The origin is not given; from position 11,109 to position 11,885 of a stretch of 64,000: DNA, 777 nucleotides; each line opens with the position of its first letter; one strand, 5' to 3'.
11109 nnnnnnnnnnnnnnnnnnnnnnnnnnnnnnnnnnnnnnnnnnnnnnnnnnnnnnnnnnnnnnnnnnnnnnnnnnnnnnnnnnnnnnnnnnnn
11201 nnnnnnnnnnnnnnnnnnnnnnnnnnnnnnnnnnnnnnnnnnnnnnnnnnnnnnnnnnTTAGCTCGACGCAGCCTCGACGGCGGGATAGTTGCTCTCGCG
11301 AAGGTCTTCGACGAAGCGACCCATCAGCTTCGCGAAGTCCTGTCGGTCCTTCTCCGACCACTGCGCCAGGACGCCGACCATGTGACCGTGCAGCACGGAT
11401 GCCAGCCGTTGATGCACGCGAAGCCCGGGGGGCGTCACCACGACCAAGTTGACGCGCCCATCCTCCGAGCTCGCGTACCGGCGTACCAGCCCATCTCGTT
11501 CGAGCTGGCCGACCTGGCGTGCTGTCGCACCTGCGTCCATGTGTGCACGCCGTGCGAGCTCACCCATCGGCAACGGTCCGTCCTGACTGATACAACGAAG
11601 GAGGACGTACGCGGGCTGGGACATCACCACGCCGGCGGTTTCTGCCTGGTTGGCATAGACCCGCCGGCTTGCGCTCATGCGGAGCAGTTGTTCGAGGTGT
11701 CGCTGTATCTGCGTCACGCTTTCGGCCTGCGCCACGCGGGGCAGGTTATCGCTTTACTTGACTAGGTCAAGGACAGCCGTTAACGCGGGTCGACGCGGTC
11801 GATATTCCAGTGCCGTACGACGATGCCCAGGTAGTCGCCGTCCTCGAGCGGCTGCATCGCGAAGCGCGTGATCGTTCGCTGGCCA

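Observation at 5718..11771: Three copies of a TTGAC-N3-GTCAA palindrome tie two MarR genes to the chsH operon, the quinoprotein/DUF1080 operon and the aquaporin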

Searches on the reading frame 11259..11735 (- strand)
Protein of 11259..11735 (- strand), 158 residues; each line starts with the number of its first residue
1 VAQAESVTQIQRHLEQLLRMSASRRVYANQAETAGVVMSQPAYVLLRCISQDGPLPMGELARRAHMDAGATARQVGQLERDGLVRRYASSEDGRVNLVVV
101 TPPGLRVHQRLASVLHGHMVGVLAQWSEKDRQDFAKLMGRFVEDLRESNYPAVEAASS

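Call 8: search_protein_families(library=pfam, proteins=[window:11259-11735:-])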
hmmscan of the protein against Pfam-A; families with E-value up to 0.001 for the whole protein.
window:11259-11735:- (158 aa): 7 families
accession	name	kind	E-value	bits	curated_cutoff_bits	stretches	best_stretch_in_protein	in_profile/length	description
PF01047.28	MarR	-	3.9e-15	55.9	24.6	1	39-95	2-58/59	MarR family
PF12802.13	MarR_2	-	1.7e-09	38.1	27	1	42-94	7-60/61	MarR family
PF13412.12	HTH_24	-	5.7e-08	32.7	21.9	1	45-85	8-48/48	Winged helix-turn-helix DNA-binding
PF25212.1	HVO_A0114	-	3.2e-06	27.3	27.6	1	26-100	8-79/84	HVO_A0114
PF12840.13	HTH_20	-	2.8e-05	24.4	27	1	44-85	8-49/51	Helix-turn-helix domain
PF09339.16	HTH_IclR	-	5.4e-05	23.3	22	1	45-86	8-50/52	IclR helix-turn-helix domain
PF13463.12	HTH_27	-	0.00028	21.6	22.2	1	44-104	7-68/68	Winged helix DNA-binding domain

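Call 13: find_homologous_proteins(query=window:11259-11735:-)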
Query window:11259-11735:- (158 aa): 37 proteins with E <= 0.001 among 113 candidates.
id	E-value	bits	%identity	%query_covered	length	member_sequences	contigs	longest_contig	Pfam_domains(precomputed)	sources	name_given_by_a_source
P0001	8.5e-96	335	100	100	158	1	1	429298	PF01047.29,PF13412.13,PF12802.14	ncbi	ncbi:MAG: MarR family winged helix-turn-helix transcriptional regulator [Actinomycetes bacterium]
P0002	2.0e-77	276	85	98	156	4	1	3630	PF01047.29,PF13412.13,PF12802.14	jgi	jgi:DNA-binding MarR family transcriptional regulator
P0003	3.8e-77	275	84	100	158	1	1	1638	PF01047.29,PF13412.13,PF25212.3,PF13463.13,PF12802.14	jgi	jgi:DNA-binding MarR family transcriptional regulator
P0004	2.6e-76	272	85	98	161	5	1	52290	PF01047.29,PF13412.13,PF12802.14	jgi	jgi:DNA-binding MarR family transcriptional regulator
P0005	3.8e-76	272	84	99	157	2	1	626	PF01047.29,PF13412.13,PF12802.14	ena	-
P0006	6.9e-75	268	83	98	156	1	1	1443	PF01047.29,PF13412.13,PF12802.14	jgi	jgi:DNA-binding MarR family transcriptional regulator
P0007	1.7e-74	266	83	99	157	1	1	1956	PF01047.29,PF13412.13,PF12802.14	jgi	jgi:DNA-binding MarR family transcriptional regulator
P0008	1.9e-74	266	82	99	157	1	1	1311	PF01047.29,PF13412.13,PF25212.3,PF17782.8,PF12802.14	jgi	jgi:DNA-binding MarR family transcriptional regulator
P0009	2.9e-74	266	81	98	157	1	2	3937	PF01047.29,PF13412.13,PF25212.3,PF12802.14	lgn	-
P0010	4.4e-74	265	81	99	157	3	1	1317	PF01047.29,PF12840.14,PF13412.13,PF25212.3,PF13463.13,PF12802.14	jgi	jgi:DNA-binding MarR family transcriptional regulator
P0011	6.4e-74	264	82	97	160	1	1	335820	PF01047.29,PF13412.13,PF12802.14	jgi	jgi:DNA-binding MarR family transcriptional regulator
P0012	6.4e-74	264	81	99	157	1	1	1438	PF01047.29,PF12802.14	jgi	jgi:DNA-binding MarR family transcriptional regulator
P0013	8.1e-72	258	79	100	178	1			PF01047.29,PF13412.13,PF12802.14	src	-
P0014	1.5e-70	254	79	99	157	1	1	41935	PF01047.29,PF12802.14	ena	-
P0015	1.4e-69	250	77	97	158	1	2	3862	PF01047.29,PF13412.13,PF25212.3,PF12802.14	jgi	jgi:DNA-binding MarR family transcriptional regulator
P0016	1.8e-66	240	79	94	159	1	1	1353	PF01047.29,PF13412.13,PF12802.14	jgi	jgi:DNA-binding MarR family transcriptional regulator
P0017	1.0e-64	235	85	82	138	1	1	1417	PF01047.29,PF13412.13,PF25212.3,PF12802.14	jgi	jgi:DNA-binding MarR family transcriptional regulator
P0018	1.7e-64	234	82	87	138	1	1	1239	PF01047.29,PF13412.13,PF25212.3,PF12802.14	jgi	jgi:DNA-binding MarR family transcriptional regulator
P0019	6.0e-64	232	73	95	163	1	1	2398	PF01047.29,PF13412.13,PF12802.14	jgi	-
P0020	3.5e-63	230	80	87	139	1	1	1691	PF01047.29,PF13412.13,PF25212.3,PF12802.14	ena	-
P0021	8.0e-63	228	74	96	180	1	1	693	PF01047.29,PF12840.14,PF13412.13,PF12802.14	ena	-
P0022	1.9e-62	227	68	100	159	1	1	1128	PF01047.29,PF13412.13,PF25212.3,PF12802.14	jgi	jgi:DNA-binding MarR family transcriptional regulator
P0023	4.1e-62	226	70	99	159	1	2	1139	PF01047.29,PF13412.13,PF25212.3,PF12802.14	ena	-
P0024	5.1e-59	216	70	94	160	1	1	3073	PF01047.29,PF13412.13,PF25212.3,PF12802.14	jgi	jgi:DNA-binding MarR family transcriptional regulator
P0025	1.9e-58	214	69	97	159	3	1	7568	PF01047.29,PF13412.13,PF12802.14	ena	-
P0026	4.2e-57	210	69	99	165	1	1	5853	PF01047.29,PF13412.13,PF25212.3,PF12802.14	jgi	jgi:DNA-binding MarR family transcriptional regulator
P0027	1.7e-51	192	71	83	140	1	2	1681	PF01047.29,PF13412.13,PF25212.3,PF13463.13,PF09339.17,PF12802.14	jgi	jgi:DNA-binding MarR family transcriptional regulator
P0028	4.4e-47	177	60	95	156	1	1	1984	PF01047.29,PF13412.13,PF13463.13,PF12802.14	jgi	jgi:DNA-binding MarR family transcriptional regulator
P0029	2.3e-46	175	57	98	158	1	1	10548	PF01047.29,PF13412.13,PF12802.14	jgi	jgi:DNA-binding MarR family transcriptional regulator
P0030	2.5e-46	175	61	97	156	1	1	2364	PF01047.29,PF13412.13,PF25212.3,PF12802.14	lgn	-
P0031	3.5e-45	171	60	92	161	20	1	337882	PF01047.29,PF13412.13,PF13463.13,PF12802.14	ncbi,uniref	ncbi:MarR family winged helix-turn-helix transcriptional regulator [Yinghuangia sp. YIM S10712]|unir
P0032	6.2e-45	170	59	96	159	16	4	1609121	PF01047.29,PF13412.13,PF13463.13,PF09339.17,PF12802.14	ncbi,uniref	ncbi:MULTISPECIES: MarR family transcriptional regulator [unclassified Embleya]|uniref:MarR family w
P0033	5.3e-44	167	55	97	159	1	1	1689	PF01047.29,PF13412.13,PF13463.13,PF12802.14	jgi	jgi:DNA-binding MarR family transcriptional regulator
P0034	7.0e-43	164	57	92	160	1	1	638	PF01047.29,PF13412.13,PF13463.13,PF12802.14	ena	-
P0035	3.8e-40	155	81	63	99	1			PF01047.29,PF13412.13,PF12802.14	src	-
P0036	4.9e-40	155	72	70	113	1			PF01047.29,PF13412.13,PF12802.14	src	-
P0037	1.1e-28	118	47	89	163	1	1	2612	PF01047.29,PF12840.14,PF25212.3,PF09339.17,PF12802.14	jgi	jgi:DNA-binding MarR family transcriptional regulator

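Call 14: find_encoding_contigs(protein=window:11259-11735:-, flank=10000, max_places=6)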
Protein window:11259-11735:- (158 aa): no gene with exactly this product is on record in the collection.

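Call 15: find_encoding_contigs(protein=P0004, flank=10000, max_places=2)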
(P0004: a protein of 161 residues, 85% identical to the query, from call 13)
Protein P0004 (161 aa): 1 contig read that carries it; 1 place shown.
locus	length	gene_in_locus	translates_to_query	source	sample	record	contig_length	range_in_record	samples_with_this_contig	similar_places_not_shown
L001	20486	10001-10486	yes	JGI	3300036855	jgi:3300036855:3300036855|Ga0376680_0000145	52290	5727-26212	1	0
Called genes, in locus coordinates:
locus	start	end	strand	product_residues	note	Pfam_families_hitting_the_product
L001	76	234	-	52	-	-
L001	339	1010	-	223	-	PF03861:ANTAR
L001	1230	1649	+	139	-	-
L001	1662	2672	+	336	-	PF01339:CheB_methylest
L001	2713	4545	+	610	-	PF03705:CheR_N, PF01739:CheR, PF00989:PAS (weak), PF13426:PAS_9 (weak), PF28159:CEP89 (weak), PF13949:ALIX_LYPXL_bnd (weak), PF28175:T4SS_LegC2C7 (weak), PF00989:PAS, +3 more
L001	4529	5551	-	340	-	PF01073:3Beta_HSD, PF01370:Epimerase, PF02719:Polysacc_synt_2, PF04321:RmlD_sub_bind, PF05368:NmrA, PF07993:NAD_binding_4, PF13460:NAD_binding_10, PF16363:GDP_Man_Dehyd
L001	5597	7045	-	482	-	PF00171:Aldedh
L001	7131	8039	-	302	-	PF09339:HTH_IclR, PF12802:MarR_2 (weak), PF01614:IclR_C (faint)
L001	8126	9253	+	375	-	PF00296:Bac_luciferase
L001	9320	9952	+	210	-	-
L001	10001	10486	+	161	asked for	PF12802:MarR_2, PF01047:MarR, PF13412:HTH_24 (weak)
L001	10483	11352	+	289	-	PF04909:Amidohydro_2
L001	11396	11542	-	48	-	-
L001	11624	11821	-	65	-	-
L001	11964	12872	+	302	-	PF13452:FAS1_DH_region, PF12172:zf-ChsH2, PF01796:OB_ChsH2_C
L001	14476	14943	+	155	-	PF04079:SMC_ScpB (weak), PF21863:HTH_67 (weak), PF01047:MarR, PF12802:MarR_2, PF12840:HTH_20, PF01022:HTH_5, PF13463:HTH_27, PF01325:Fe_dep_repress, +10 more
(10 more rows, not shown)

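Call 16: find_encoding_contigs(protein=P0011, flank=10000, max_places=2)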
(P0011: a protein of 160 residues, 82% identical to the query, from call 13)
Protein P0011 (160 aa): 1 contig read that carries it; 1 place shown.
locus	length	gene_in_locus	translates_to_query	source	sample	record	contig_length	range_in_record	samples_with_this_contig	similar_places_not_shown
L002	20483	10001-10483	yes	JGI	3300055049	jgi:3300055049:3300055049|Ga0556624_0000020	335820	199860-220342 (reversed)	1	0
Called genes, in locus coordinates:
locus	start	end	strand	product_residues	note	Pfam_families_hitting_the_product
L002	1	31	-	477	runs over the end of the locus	PF02805:Ada_Zn_binding, PF00165:HTH_AraC (faint), PF12833:HTH_18, PF06029:AlkA_N, PF00730:HhH-GPD (weak)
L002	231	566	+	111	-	-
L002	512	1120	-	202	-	PF03861:ANTAR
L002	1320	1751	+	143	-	-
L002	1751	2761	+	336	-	PF01339:CheB_methylest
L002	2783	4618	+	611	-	PF03705:CheR_N, PF01739:CheR, PF00989:PAS (weak), PF08448:PAS_4, PF13426:PAS_9 (weak), PF13596:PAS_10, PF28159:CEP89 (weak), PF08448:PAS_4, +4 more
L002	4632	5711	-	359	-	PF01073:3Beta_HSD, PF01370:Epimerase, PF02719:Polysacc_synt_2, PF04321:RmlD_sub_bind, PF05368:NmrA, PF07993:NAD_binding_4, PF13460:NAD_binding_10, PF16363:GDP_Man_Dehyd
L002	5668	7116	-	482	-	PF00171:Aldedh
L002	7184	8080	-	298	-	PF09339:HTH_IclR, PF12802:MarR_2, PF01614:IclR_C (faint)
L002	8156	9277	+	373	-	PF00296:Bac_luciferase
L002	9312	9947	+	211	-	-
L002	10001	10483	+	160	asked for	PF01047:MarR, PF12802:MarR_2, PF13412:HTH_24 (weak)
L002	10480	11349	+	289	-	PF04909:Amidohydro_2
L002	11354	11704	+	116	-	PF14534:DUF4440 (weak), PF12680:SnoaL_2 (weak)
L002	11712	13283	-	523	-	PF01011:PQQ, PF13360:PQQ_2, PF13570:Beta-prop_ACSF4 (faint)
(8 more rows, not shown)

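Call 17: find_encoding_contigs(protein=P0014, flank=10000, max_places=2)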
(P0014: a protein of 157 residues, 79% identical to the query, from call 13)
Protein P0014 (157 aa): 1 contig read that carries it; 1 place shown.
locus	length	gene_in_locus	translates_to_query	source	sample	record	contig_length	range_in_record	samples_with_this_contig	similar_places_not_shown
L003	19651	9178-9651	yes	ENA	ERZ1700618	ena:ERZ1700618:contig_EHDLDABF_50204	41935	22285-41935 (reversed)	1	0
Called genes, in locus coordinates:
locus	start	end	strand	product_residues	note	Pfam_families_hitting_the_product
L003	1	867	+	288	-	?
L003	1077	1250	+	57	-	PF10685:KGG (faint)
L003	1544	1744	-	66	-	-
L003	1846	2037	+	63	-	-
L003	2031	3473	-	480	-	PF17678:Glyco_hydro_92N, PF07971:Glyco_hydro_92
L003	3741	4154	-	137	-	-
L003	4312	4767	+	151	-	-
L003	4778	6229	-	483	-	PF00171:Aldedh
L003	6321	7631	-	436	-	-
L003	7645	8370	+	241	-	PF00296:Bac_luciferase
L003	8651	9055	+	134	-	-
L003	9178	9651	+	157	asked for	PF01047:MarR, PF12802:MarR_2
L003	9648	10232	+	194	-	-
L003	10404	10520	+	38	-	-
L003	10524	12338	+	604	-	PF00155:Aminotran_1_2, PF01041:DegT_DnrJ_EryC1, PF01212:Beta_elim_lyase (weak), PF01053:Cys_Met_Meta_PP (weak), PF04909:Amidohydro_2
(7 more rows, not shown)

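Call 37: find_related_loci(query=A1, collection=genome_contigs, flank=10000)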
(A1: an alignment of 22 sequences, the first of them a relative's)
Query A1 (158 aa) in genome_contigs; peptide patterns used: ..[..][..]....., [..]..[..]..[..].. (x = any residue, [..] = any of these).
80 stretches matched a pattern; 26 encode a relative of the query (tblastn E <= 1e-3); 26 distinct loci.
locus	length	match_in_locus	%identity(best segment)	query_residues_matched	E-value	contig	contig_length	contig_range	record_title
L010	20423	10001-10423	61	5-145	5e-52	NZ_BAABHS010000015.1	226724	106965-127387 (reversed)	Yinghuangia aomiensis strain JCM 17986 sequence015, whole genome shotgun sequence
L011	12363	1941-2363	60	5-145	4e-51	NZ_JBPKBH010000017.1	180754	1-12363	Yinghuangia sp. YIM S09857 Scaffold17, whole genome shotgun sequence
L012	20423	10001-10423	61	5-145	5e-51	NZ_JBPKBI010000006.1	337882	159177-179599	Yinghuangia sp. YIM S10712 Scaffold6, whole genome shotgun sequence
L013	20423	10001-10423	60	5-145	7e-51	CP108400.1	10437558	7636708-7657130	Streptomycetaceae bacterium NBC_01309 chromosome, complete genome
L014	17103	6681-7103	60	5-145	9e-51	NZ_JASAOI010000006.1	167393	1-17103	Yinghuangia seranimata strain CCTCC AA 206006 Scaffold2_3, whole genome shotgun sequence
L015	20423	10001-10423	61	5-145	2e-50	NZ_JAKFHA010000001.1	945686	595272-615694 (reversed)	Yinghuangia soli strain KLBMP 8922 Scaffold1, whole genome shotgun sequence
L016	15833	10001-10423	60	5-145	2e-50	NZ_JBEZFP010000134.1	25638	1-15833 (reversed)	Streptodolium elevatio strain NPDC048946 NPDC048946_48_E11.ctg-0134, whole genome shotgun sequence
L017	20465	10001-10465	59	4-158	5e-49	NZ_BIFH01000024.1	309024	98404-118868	Embleya hyalina strain NBRC 13850 sequence24, whole genome shotgun sequence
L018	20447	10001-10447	60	4-152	3e-48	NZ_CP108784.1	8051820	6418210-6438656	Embleya sp. NBC_00888 chromosome, complete genome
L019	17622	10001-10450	60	4-153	2e-48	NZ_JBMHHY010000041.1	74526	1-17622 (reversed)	Embleya sp. AB8 Ga0532222_41, whole genome shotgun sequence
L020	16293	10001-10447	60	4-152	6e-48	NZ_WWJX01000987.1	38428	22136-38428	Streptomyces sp. SID3343 SID3343.c1170, whole genome shotgun sequence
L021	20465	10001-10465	59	4-157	2e-47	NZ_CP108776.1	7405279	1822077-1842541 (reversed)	Embleya sp. NBC_00896 chromosome, complete genome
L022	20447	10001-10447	59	4-152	4e-47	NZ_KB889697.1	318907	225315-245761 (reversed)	Embleya scabrispora DSM 41855 A3ICDRAFT_scaffold_5.6, whole genome shotgun sequence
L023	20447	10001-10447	59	4-152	4e-47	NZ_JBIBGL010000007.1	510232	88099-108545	Embleya sp. NPDC008237 NPDC008237_171_C5.ctg-0007, whole genome shotgun sequence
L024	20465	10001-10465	59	4-158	5e-49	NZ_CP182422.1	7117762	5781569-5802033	Embleya sp. MST-111070 chromosome 1, complete sequence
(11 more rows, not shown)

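Call 43: search_protein_families(library=pfam, proteins=[L010:10541-11356:-, L010:11449-12351:+, L010:10508-11569:+, L010:11395-12681:-, L010:8623-9252:+, L010:7433-9619:+, L010:12365-13441:+, L010:9184-9789:-], max_evalue=0.001)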
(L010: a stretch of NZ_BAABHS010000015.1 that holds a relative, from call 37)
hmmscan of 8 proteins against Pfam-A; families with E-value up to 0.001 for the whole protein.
L010:10541-11356:- (271 aa): 3 families
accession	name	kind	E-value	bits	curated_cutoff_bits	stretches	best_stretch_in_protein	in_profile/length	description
PF13561.12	adh_short_C2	-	2.8e-24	86.4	27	2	153-257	133-236/236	Enoyl-(Acyl carrier protein) reductase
PF00106.31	adh_short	-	1.1e-22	80.9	26.6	2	10-130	1-140/195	short chain dehydrogenase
PF01370.27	Epimerase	-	9.8e-07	28.9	20.9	1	12-181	1-160/240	NAD dependent epimerase/dehydratase family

L010:11449-12351:+ (300 aa): 2 families
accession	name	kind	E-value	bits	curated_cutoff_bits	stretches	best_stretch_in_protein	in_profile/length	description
PF00378.25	ECH_1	-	4e-51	174.2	27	1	35-282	3-250/251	Enoyl-CoA hydratase/isomerase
PF16113.10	ECH_2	-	1.2e-33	117.5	27.2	1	39-211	2-177/335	Enoyl-CoA hydratase/isomerase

L010:10508-11569:+ (353 aa): 0 families

L010:11395-12681:- (428 aa): 0 families

L010:8623-9252:+ (209 aa): 0 families

L010:7433-9619:+ (728 aa): 1 family
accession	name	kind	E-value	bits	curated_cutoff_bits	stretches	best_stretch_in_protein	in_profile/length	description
PF04199.19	Cyclase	-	1.1e-19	71.5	23.1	1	496-660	17-141/142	Putative cyclase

L010:12365-13441:+ (358 aa): 1 family
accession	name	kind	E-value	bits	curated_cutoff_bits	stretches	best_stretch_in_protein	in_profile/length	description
PF00296.26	Bac_luciferase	-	2.1e-65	221.6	27.9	1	23-324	17-309/314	Luciferase-like monooxygenase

L010:9184-9789:- (201 aa): 0 families

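Call 47: search_solved_structures(query=window:11259-11735:-, max_evalue=0.001)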
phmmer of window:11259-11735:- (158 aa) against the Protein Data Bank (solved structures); distinct sequences matched with E-value up to 0.001: 26.
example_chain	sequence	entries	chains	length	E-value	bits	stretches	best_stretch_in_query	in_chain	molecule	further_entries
2rdp_A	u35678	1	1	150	6.1e-09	39.2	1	12-142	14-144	putative transcriptional regulator MarR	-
9u7b_A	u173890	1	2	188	1.2e-07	34.9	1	5-139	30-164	Possible transcriptional regulatory protein (Probably MarR-family)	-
4fht_A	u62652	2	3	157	1.9e-07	34.3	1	38-144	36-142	PcaV transcriptional regulator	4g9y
3cjn_A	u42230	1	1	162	2.9e-07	33.8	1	36-146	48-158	Transcriptional regulator, MarR family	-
2nnn_A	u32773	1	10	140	3.2e-07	33.6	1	22-107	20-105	Probable transcriptional regulator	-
2fa5_A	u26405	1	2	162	1e-06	32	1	14-144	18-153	transcriptional regulator marR/emrR family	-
5hsm_A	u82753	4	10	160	3.3e-06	30.3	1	34-140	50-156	Uncharacterized HTH-type transcriptional regulator Rv2887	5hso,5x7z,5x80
3e6m_A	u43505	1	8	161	8e-06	29.1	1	29-116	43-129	MarR family Transcriptional regulator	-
3f3x_A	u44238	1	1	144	1.4e-05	28.3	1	41-117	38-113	Transcriptional regulator, marR family, putative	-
1z91_A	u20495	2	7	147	2.1e-05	27.7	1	35-147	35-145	Organic hydroperoxide resistance transcriptional regulator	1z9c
3gfj_A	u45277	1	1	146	3e-05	27.2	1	38-110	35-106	146aa long hypothetical transcriptional regulator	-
3gfm_A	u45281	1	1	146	3e-05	27.2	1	38-110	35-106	146aa long hypothetical transcriptional regulator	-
4b8x_A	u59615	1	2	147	5.3e-05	26.4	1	36-135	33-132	POSSIBLE MARR-TRANSCRIPTIONAL REGULATOR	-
2eb7_A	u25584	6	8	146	5.7e-05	26.3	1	38-110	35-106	146aa long hypothetical transcriptional regulator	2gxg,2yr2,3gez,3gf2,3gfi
7wze_Y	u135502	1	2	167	7.9e-05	25.9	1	35-145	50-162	Uncharacterized HTH-type transcriptional regulator YetL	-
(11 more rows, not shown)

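Call 55: find_related_loci(query=A1, collection=metagenome_contigs, flank=10000)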
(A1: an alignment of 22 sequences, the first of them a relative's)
Query A1 (158 aa) in metagenome_contigs; peptide patterns used: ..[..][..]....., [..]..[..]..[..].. (x = any residue, [..] = any of these).
62 stretches matched a pattern; 13 encode a relative of the query (tblastn E <= 1e-3); 13 distinct loci.
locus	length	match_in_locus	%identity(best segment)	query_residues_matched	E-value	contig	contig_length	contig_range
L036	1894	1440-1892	85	1-151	1e-86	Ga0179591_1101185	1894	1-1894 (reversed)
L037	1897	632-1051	44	5-144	4e-29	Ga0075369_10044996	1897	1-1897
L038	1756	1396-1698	33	35-142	4e-9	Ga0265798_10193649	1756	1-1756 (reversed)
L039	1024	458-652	44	46-111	5e-9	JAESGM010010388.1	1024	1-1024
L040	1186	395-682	36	29-137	2e-8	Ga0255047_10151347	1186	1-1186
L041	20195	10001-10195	41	46-111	5e-8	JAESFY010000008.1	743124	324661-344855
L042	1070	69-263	41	46-111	5e-8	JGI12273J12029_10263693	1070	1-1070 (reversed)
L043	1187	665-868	38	46-113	2e-7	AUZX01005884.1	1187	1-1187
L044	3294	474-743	29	49-138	2e-6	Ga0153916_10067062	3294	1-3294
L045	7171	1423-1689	33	49-137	5e-6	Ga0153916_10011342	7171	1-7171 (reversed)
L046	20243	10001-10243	36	53-137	8e-5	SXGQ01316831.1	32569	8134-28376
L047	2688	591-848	26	51-136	1e-4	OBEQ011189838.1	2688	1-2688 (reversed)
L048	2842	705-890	35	52-119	2e-4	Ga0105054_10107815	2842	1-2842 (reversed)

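Call 56: find_encoding_contigs(protein=P0025, flank=8000, max_places=1)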
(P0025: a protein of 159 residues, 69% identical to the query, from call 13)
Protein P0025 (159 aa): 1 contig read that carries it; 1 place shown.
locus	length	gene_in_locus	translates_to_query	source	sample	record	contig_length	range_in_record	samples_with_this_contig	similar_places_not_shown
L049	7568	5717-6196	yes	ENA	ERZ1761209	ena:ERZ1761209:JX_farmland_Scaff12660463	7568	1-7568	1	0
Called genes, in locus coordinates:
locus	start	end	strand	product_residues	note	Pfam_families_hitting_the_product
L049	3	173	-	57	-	?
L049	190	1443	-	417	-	PF13458:Peripla_BP_6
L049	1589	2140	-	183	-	PF26580:Mtb12_C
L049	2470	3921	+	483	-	PF00171:Aldedh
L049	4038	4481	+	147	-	PF12172:zf-ChsH2 (weak), PF01796:OB_ChsH2_C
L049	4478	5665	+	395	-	PF00108:Thiolase_N, PF00109:ketoacyl-synt (weak), PF08545:ACP_syn_III (faint), PF22691:Thiolase_C_1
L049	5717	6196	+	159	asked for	PF01047:MarR, PF12802:MarR_2, PF13412:HTH_24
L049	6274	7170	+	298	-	PF00106:adh_short, PF08659:KR, PF13561:adh_short_C2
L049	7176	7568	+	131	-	?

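Call 57: find_encoding_contigs(protein=P0026, flank=8000, max_places=1)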
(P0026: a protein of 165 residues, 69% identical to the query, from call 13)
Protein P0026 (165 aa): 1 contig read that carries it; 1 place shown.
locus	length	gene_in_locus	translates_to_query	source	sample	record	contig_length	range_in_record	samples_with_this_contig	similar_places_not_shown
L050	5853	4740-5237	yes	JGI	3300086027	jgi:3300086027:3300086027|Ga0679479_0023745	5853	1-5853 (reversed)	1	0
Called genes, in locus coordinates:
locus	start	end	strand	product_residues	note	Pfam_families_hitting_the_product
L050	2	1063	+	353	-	?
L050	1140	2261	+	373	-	-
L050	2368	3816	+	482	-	PF00171:Aldedh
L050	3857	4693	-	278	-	PF00106:adh_short, PF13561:adh_short_C2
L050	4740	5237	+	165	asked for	PF01047:MarR, PF12802:MarR_2, PF25212:HVO_A0114 (weak), PF13412:HTH_24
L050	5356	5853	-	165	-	?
